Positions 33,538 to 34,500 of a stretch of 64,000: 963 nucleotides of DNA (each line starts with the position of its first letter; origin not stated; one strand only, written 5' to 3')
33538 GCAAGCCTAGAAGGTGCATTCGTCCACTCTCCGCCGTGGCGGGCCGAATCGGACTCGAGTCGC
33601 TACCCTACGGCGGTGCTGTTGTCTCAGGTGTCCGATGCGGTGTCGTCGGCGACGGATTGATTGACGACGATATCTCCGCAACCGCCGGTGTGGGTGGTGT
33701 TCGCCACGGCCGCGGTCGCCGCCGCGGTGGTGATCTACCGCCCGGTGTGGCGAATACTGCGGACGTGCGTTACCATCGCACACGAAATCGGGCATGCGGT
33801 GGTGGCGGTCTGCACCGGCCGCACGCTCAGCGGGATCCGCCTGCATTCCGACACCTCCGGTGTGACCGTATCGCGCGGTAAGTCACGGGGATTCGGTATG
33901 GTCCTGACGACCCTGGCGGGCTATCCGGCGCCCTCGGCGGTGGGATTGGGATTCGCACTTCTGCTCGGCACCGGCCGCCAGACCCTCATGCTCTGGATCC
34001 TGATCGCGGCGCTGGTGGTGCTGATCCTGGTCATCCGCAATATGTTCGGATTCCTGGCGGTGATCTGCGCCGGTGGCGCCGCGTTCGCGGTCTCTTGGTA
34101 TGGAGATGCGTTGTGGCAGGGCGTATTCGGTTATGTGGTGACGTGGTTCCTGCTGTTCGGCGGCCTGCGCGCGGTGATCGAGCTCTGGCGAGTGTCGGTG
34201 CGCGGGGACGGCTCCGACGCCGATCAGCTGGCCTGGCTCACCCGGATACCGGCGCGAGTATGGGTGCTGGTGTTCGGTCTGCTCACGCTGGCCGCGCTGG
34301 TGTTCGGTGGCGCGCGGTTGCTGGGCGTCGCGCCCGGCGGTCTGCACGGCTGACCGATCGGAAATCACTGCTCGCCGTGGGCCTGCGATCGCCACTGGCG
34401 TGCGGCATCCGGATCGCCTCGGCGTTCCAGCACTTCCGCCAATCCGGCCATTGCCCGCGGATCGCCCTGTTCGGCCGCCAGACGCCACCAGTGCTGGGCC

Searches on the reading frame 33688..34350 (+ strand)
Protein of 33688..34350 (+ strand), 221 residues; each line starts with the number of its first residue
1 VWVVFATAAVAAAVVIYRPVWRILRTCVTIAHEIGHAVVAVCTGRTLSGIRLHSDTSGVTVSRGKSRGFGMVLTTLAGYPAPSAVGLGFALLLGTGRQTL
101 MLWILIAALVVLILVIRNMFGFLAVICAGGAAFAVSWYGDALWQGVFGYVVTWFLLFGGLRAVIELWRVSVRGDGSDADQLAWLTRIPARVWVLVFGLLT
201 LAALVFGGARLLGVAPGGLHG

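Call 69: find_encoding_contigs(protein=window:33688-34350:+, flank=10000, max_places=1)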
Protein window:33688-34350:+ (221 aa): 2 contigs read that carry it; 1 place shown.
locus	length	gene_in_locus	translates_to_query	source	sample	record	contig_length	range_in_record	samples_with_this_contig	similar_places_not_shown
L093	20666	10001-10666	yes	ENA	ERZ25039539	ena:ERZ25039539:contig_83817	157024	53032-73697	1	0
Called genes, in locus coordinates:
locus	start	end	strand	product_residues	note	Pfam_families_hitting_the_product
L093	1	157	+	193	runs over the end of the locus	PF00596:Aldolase_II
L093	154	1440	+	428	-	PF00702:Hydrolase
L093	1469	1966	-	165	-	PF03029:ATP_bind_1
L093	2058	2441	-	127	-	PF05331:DUF742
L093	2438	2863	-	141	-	PF03259:Robl_LC7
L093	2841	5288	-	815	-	PF08376:NIT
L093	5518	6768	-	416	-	PF07690:MFS_1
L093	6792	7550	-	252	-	PF03372:Exo_endo_phos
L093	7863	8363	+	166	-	PF00171:Aldedh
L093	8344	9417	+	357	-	PF00171:Aldedh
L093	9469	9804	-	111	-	-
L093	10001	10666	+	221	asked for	PF13398:Peptidase_M50B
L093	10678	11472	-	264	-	PF07721:TPR_4 (faint), PF07719:TPR_2 (faint)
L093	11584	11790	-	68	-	-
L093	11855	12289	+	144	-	PF12802:MarR_2, PF01047:MarR, PF25213:HVO_A0261_N (weak), PF09339:HTH_IclR (weak), PF12840:HTH_20 (weak), PF13463:HTH_27 (weak)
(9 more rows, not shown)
